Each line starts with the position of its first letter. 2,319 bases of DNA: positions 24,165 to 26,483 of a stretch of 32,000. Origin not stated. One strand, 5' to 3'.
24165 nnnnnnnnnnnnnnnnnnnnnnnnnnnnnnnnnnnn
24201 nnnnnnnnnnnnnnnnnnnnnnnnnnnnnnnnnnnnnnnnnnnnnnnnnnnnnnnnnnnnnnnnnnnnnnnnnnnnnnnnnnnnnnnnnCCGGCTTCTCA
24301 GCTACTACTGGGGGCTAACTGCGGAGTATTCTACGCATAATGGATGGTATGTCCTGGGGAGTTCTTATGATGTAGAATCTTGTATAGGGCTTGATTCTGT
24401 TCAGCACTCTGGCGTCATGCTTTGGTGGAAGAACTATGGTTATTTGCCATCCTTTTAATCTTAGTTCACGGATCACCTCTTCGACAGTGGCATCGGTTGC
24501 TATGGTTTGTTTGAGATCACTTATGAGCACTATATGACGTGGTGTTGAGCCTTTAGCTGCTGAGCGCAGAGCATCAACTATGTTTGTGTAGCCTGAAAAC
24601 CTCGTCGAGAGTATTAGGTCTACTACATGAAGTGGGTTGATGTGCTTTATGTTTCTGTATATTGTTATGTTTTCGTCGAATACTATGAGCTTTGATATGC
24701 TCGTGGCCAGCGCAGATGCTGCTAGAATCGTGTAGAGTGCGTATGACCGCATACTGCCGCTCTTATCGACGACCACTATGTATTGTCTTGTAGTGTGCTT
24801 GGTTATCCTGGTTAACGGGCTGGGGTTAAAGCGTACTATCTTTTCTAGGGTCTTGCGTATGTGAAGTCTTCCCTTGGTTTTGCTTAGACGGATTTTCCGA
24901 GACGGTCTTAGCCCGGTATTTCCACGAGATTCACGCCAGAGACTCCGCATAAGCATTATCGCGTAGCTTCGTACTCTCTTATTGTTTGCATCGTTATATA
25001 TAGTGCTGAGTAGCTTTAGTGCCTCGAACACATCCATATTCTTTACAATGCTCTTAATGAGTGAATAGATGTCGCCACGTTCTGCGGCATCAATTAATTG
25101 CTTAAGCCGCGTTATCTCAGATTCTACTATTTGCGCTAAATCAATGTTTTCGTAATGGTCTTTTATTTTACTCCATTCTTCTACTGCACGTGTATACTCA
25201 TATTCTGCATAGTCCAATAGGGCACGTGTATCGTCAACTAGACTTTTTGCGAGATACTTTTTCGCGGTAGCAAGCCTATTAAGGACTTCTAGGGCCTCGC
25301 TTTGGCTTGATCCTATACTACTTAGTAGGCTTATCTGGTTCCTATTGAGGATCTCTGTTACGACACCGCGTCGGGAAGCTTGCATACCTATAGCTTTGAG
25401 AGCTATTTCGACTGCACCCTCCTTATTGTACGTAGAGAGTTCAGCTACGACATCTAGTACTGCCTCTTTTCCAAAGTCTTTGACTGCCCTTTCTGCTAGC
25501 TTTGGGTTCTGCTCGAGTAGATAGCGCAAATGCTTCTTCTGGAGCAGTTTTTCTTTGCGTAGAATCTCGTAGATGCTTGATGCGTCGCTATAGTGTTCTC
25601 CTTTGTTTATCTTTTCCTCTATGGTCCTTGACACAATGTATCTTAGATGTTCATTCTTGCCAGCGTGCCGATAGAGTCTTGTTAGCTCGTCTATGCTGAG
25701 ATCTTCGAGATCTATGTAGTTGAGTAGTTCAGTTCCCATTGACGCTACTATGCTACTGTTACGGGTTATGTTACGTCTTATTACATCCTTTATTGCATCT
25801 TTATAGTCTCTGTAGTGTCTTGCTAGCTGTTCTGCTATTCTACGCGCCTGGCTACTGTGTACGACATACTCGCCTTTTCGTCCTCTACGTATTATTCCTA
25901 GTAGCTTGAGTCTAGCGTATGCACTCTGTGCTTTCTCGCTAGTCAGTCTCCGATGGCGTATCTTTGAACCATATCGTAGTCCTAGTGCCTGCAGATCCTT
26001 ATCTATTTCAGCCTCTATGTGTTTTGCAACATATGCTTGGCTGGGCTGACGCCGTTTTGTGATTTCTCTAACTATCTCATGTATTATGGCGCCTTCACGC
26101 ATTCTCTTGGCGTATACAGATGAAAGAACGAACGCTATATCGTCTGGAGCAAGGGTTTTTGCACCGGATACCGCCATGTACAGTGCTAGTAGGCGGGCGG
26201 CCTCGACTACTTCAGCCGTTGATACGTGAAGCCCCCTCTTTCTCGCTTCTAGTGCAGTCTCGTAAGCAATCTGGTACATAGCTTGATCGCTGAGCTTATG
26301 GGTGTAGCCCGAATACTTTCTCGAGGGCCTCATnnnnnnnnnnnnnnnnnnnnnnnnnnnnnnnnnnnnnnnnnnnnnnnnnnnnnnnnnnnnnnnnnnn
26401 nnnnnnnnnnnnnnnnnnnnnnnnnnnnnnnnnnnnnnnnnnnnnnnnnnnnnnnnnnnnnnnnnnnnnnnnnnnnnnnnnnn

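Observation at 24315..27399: Translationally coupled MoxR AAA+ ATPase and an unusually large CoxE-like VWA/MIDAS protein inside the ribosomal-gene neighbourhood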

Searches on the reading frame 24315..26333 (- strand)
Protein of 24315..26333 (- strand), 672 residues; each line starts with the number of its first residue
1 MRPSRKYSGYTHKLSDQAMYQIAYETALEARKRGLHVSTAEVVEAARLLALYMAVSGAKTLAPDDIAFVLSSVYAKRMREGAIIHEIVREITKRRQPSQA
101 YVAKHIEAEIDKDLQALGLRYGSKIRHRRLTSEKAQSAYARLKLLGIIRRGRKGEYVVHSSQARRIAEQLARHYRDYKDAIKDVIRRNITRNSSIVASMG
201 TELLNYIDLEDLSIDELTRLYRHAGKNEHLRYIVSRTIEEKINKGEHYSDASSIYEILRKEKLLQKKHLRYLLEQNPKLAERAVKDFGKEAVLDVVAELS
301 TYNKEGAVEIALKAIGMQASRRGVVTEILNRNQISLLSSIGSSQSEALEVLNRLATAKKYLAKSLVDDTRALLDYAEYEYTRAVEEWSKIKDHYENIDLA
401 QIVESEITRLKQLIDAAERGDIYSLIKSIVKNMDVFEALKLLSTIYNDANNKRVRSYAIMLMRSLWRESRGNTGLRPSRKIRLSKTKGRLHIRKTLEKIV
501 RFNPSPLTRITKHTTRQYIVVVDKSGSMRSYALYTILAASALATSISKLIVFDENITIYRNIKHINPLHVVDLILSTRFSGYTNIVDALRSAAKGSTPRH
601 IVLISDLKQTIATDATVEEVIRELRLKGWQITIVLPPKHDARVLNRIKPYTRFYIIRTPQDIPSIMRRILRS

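Call 3: search_protein_families(library=pfam, proteins=[window:24315-26333:-], max_evalue=0.01)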
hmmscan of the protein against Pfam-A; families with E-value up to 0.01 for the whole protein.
window:24315-26333:- (672 aa): 2 families
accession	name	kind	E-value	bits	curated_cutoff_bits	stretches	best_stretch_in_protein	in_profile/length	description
PF05762.20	VWA_CoxE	-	2.9e-12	46.9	26.4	1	476-638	13-189/222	VWA domain containing CoxE-like protein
PF13519.12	VWA_2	-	0.00048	21.2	27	1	519-606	2-105/107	von Willebrand factor type A domain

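Call 4: search_protein_families(library=ncbifam, proteins=[window:24315-26333:-], max_evalue=0.01)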
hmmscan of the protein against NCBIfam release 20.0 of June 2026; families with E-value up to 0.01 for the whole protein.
window:24315-26333:- (672 aa): 2 families
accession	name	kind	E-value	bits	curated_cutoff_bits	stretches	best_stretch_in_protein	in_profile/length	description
NF047783.1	VWA_dom_MadC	equivalog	0.00034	19.6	600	0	477-544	283-353/498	MadC family VWA domain-containing protein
NF041399.1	XopAD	subfamily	0.0035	14.6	2000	1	280-432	68-215/2133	XopAD/skwp family type III secretion system effector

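Call 9: search_solved_structures(query=window:24315-26333:-, max_evalue=1)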
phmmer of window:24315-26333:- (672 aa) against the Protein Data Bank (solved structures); distinct sequences matched with E-value up to 1: 1.
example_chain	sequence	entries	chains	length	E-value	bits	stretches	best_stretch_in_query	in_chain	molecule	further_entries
2z7c_A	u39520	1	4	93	0.43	12.5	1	281-332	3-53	DNA/RNA-binding protein Alba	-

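Call 11: find_homologous_proteins(query=window:24315-26333:-, max_evalue=0.001)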
Query window:24315-26333:- (672 aa): 7 proteins with E <= 0.001 among 8000 candidates.
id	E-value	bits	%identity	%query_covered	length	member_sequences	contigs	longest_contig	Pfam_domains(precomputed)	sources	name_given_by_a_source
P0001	0.0e+0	1427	100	100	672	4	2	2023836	PF05762.21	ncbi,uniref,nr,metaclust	ncbi:hypothetical protein Pyrde_1024 [Pyrodictium delaneyi]|uniref:VWA domain-containing protein n=1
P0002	1.3e-281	954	66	100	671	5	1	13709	PF05762.21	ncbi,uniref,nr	ncbi:MAG TPA: VWA domain-containing protein [Pyrodictium delaneyi]|uniref:VWA domain-containing prot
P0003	1.8e-281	953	66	100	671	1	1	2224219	PF05762.21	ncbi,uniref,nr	ncbi:hypothetical protein PABY_08810 [Pyrodictium abyssi]|uniref:VWA domain-containing protein n=2 T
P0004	1.9e-281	953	66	100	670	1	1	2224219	PF05762.21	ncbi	ncbi:vWA domain-containing protein [Pyrodictium abyssi]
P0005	4.0e-281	952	66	100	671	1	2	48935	PF05762.21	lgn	-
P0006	4.0e-281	952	66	100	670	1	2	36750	PF05762.21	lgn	-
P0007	4.2e-233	794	54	100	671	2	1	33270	PF05762.21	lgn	-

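Call 12: find_related_loci(query=window:24315-26333:-, collection=genome_contigs, flank=10000)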
Query window:24315-26333:- (672 aa) in genome_contigs; peptide patterns used: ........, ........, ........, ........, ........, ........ (x = any residue, [..] = any of these).
144 stretches matched a pattern, but none encodes a relative of the query by tblastn (E <= 1e-3).

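Call 20: find_homologous_proteins(query=A2, max_evalue=0.001)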
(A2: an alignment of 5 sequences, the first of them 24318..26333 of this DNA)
Query A2 (5 sequences) (672 aa, profile of the alignment): 8 proteins with E <= 0.001 among 8000 candidates.
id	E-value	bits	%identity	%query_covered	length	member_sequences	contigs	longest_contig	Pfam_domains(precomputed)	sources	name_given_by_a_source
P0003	0.0e+0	1141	66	100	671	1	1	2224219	PF05762.21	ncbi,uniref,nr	ncbi:hypothetical protein PABY_08810 [Pyrodictium abyssi]|uniref:VWA domain-containing protein n=2 T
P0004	0.0e+0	1138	66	100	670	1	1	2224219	PF05762.21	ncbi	ncbi:vWA domain-containing protein [Pyrodictium abyssi]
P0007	0.0e+0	1114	54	100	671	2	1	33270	PF05762.21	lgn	-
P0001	0.0e+0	1113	100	100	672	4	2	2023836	PF05762.21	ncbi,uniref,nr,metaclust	ncbi:hypothetical protein Pyrde_1024 [Pyrodictium delaneyi]|uniref:VWA domain-containing protein n=1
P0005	0.0e+0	1112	66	100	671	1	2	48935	PF05762.21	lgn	-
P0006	0.0e+0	1109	66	100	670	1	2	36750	PF05762.21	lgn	-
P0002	0.0e+0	1084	66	100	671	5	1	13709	PF05762.21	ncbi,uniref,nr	ncbi:MAG TPA: VWA domain-containing protein [Pyrodictium delaneyi]|uniref:VWA domain-containing prot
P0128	3.1e-5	41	28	18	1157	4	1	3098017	PF13519.13,PF05762.21,PF18934.6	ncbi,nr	ncbi:VWA domain containing CoxE-like protein [Corynebacterium hansenii]|nr:VWA domain containing Cox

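Call 35: search_protein_representatives(alignment_id=A1)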
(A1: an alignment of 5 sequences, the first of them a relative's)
Query: 5 sequences, 671 profile positions. Proteins with E-value up to 0.001 (for the whole library): 124; up to 1e-10: 108; up to 1e-30: 55. The best 124 are listed.
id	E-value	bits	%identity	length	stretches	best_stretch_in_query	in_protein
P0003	0.0e+00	1383.9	-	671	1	1-671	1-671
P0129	9.6e-158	543.2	-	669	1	3-670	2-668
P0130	1.0e-128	447.3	-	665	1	2-670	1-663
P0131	4.6e-112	392.3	-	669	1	14-667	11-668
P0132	4.8e-111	388.9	-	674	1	17-670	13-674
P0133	8.3e-104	365.0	-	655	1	15-669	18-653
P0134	3.2e-101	356.4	-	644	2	403-665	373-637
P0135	2.7e-98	346.8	-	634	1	19-669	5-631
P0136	7.0e-98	345.4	-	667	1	20-637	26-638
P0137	1.1e-97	344.7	-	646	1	19-668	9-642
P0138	4.1e-95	336.3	-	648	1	17-668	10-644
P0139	9.5e-92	325.1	-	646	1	19-669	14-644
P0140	3.9e-89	316.5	-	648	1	23-670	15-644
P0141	2.3e-87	310.6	-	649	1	13-668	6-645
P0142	9.6e-86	305.3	-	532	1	134-668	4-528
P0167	8.6e-45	170.0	-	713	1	25-648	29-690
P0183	1.9e-30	122.6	-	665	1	18-663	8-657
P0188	7.8e-23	97.4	-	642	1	30-670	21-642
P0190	1.7e-22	96.2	-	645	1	99-668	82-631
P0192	5.5e-22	94.6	-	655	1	441-668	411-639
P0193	6.9e-22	94.3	-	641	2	478-667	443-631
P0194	7.0e-22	94.3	-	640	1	478-668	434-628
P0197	2.7e-21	92.3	-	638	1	453-669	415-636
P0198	2.8e-21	92.3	-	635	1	21-670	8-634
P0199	5.2e-21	91.4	-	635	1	394-669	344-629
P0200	5.3e-21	91.3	-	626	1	134-669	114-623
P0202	3.6e-20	88.6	-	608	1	408-666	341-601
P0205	1.2e-19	86.9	-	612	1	457-668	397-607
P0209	1.6e-18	83.1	-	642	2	324-666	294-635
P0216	2.5e-17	79.2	-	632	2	409-669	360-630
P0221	1.4e-15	73.5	-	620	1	482-669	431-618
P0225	6.4e-15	71.2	-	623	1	468-670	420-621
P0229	1.5e-14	70.1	-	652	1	451-664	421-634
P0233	3.8e-13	65.4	-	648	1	478-668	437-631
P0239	2.0e-08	49.8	-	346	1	6-284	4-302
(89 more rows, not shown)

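Call 38: list_cluster_members(proteins=[P0188, P0198, P0200, P0190, P0183, P0167, P0225, P0233, P0209, P0239])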
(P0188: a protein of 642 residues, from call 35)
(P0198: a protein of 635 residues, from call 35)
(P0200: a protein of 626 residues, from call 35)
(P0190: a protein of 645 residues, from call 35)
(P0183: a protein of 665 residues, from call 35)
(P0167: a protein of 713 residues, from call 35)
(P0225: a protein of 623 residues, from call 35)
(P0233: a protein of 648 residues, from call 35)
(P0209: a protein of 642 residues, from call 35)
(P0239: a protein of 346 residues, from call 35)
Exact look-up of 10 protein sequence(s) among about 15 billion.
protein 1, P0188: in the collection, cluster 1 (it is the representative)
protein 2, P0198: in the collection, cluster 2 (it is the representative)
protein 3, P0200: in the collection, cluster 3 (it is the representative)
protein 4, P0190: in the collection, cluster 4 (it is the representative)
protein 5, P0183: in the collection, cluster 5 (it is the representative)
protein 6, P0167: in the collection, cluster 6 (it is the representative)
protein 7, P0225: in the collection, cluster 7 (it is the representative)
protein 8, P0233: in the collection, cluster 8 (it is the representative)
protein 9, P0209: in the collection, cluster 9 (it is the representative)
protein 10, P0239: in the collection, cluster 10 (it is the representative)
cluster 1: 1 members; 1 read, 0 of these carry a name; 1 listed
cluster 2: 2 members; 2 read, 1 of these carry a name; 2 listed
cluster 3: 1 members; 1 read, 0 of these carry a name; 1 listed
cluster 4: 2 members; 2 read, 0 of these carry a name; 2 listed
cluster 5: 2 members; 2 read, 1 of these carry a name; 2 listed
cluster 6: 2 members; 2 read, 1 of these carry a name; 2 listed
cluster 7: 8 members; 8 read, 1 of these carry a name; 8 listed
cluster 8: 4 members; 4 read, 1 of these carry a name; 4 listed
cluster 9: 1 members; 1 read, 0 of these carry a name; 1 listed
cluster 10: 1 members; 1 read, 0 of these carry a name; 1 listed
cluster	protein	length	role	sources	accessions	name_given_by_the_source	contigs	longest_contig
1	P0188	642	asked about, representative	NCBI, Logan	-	-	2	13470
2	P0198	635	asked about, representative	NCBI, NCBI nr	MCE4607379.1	MAG: VWA domain-containing protein [Caldisphaeraceae archaeon] | VWA domain-containing protein [Caldisphaeraceae archaeon]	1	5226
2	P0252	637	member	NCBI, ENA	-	-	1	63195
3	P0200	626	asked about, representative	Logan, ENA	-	-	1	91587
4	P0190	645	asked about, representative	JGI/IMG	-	-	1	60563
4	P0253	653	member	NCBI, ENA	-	-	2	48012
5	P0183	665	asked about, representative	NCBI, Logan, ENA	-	-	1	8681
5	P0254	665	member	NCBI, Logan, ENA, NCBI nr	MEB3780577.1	MAG: VWA domain-containing protein [Desulfurococcales archaeon] | VWA domain-containing protein [Desulfurococcales archaeon]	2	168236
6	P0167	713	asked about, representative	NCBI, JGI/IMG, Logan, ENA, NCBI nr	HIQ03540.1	MAG TPA: VWA domain-containing protein [Desulfurococcales archaeon] | VWA domain-containing protein [Desulfurococcales archaeon]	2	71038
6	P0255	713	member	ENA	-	-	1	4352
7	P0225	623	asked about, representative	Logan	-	-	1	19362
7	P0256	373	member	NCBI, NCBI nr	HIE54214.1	MAG TPA: VWA domain-containing protein [Chromatiaceae bacterium] | VWA domain-containing protein [Chromatiaceae bacterium]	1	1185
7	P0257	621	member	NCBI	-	-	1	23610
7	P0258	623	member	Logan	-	-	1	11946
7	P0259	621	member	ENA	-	-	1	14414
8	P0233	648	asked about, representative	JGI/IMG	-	-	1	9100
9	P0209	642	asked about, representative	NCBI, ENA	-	-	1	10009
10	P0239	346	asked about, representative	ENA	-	-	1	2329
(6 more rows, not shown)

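Call 39: predict_structure(alignment_id=A1)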
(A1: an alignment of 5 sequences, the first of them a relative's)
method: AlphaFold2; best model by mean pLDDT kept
length: 672 residues; sequences in the alignment: 5
mean_pLDDT: 72.8   pTM: 0.41
mean pLDDT of the five models: 72.8, 68.5, 67.8, 65.2, 61.6
residues with pLDDT >= 90: 110; 70-90: 342; 50-70: 109; < 50: 111
segments of 3 or more residues with pLDDT < 50: 1-14, 318-322, 332-343, 470-515, 555-558, 560-582, 610-612
pLDDT, mean of each block of 10 residues (from residue 1): 29 53 88 83 77 57 80 75 85 65 88 91 78 88 94 89 91 86 91 91 90 93 88 94 88 93 89 87 84 80 75 62 50 45 57 78 73 87 86 64 79 83 80 62 73 78 67 39 32 28 28 55 72 66 65 53 42 37 66 72 77 68 86 85 83 81 75 66
secondary structure, 60 per line:
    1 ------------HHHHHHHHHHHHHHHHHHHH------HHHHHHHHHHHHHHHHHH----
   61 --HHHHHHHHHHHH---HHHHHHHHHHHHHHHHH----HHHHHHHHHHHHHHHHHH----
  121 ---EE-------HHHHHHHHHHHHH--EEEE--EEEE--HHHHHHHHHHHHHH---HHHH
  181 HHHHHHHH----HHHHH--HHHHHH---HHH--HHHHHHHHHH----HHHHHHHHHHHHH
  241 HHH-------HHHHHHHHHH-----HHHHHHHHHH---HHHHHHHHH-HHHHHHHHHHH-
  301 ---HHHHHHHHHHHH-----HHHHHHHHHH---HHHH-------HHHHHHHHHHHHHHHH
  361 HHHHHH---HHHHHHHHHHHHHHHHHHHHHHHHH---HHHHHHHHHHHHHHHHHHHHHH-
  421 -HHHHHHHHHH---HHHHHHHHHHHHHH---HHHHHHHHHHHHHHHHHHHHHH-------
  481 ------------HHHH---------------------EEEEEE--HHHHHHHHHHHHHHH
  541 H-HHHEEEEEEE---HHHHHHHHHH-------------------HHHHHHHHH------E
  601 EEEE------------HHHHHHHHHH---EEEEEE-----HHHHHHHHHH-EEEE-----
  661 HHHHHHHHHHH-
elements in order (helices of 4 or more, strands of 3 or more residues): H13-32 H39-56 H63-74 H78-94 H99-116 H133-145 E148-151 E154-157 H160-173 H177-188 H193-197 H200-205 H214-223 H228-243 H251-260 H266-275 H279-287 H289-299 H304-315 H321-330 H334-337 H345-366 H370-394 H398-419 H422-431 H435-448 H452-473 H493-496 E518-523 H526-541 E546-552 H556-565 H585-593 E600-604 H617-626 E630-635 H641-650 E652-655 H661-671

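Call 43: fold_search(model_id=the predicted structure, library=pdb)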
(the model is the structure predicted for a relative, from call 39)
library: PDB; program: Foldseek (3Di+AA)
matches with E <= 10: 868; with E <= 0.001: 0
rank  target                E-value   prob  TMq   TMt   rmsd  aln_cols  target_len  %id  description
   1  7rdr_A                3.7e-03  0.80  0.10  0.13  20.3       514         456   12  Circular tandem repeat protein with novel repeat topology and enhanced subunit contact surfaces (released 2021-09-01)
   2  5vat_B                6.0e-03  0.41  0.08  0.09  23.7       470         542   11  Haemophilus influenzae LpoA: Monoclinic form (Mon2) with 2 molecules per a.u. (released 2017-09-13)
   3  7y4i_B                6.3e-03  0.60  0.14  0.12  38.0       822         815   12  Crystal structure of SPINDLY in complex with GDP (released 2022-12-07)
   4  7y4i_A                8.0e-03  0.60  0.14  0.13  38.0       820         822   12  Crystal structure of SPINDLY in complex with GDP (released 2022-12-07)
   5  7ntf_B                9.1e-03  0.66  0.12  0.11  31.3       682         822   10  Cryo-EM structure of unliganded O-GlcNAc transferase (released 2021-11-17)
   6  8ft8                  1.4e-02  1.00  0.17  0.40   6.3       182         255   21  The von Willebrand factor A domain of human capillary morphogenesis gene II, flexibly fused to the 1TEL crystallization  (released 2023-03-01)
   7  9hvq_Q                1.4e-02  0.69  0.14  0.12  22.6       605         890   11  Structure of the transcribing Pol II-DSIF-PAF-SPT6-RECQL5 complex (released 2025-07-16)
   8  7nvr_6                1.6e-02  1.00  0.17  0.30   6.0       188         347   11  Human Mediator with RNA Polymerase II Pre-initiation complex (released 2021-05-05)
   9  5of4_E                1.6e-02  1.00  0.18  0.56   5.5       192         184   12  The cryo-EM structure of human TFIIH (released 2017-09-13)
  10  7egb_2                1.7e-02  1.00  0.17  0.31   6.0       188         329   11  TFIID-based holo PIC on SCP promoter (released 2021-05-05)
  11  2i91_B                2.1e-02  0.85  0.17  0.21  22.7       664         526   12  60kDa Ro autoantigen in complex with a fragment of misfolded RNA (released 2006-10-17)
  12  8fzu_A                2.2e-02  1.00  0.16  0.38   5.7       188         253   16  The von Willebrand factor A domain of human capillary morphogenesis gene II, flexibly fused to the 1TEL crystallizatio (released 2023-07-19)
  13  9nf8_A                2.3e-02  0.66  0.15  0.18  22.8       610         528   13  Cryo-EM structure of Ro60/La/truncated misfolded human pre-5S rRNA complex with Fab, composite map (released 2026-02-04)
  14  1yvp_A                2.4e-02  0.72  0.16  0.20  22.8       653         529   10  Ro autoantigen complexed with RNAs (released 2005-06-07)
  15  1yvp_B                2.5e-02  0.75  0.17  0.20  23.9       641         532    9  Ro autoantigen complexed with RNAs (released 2005-06-07)
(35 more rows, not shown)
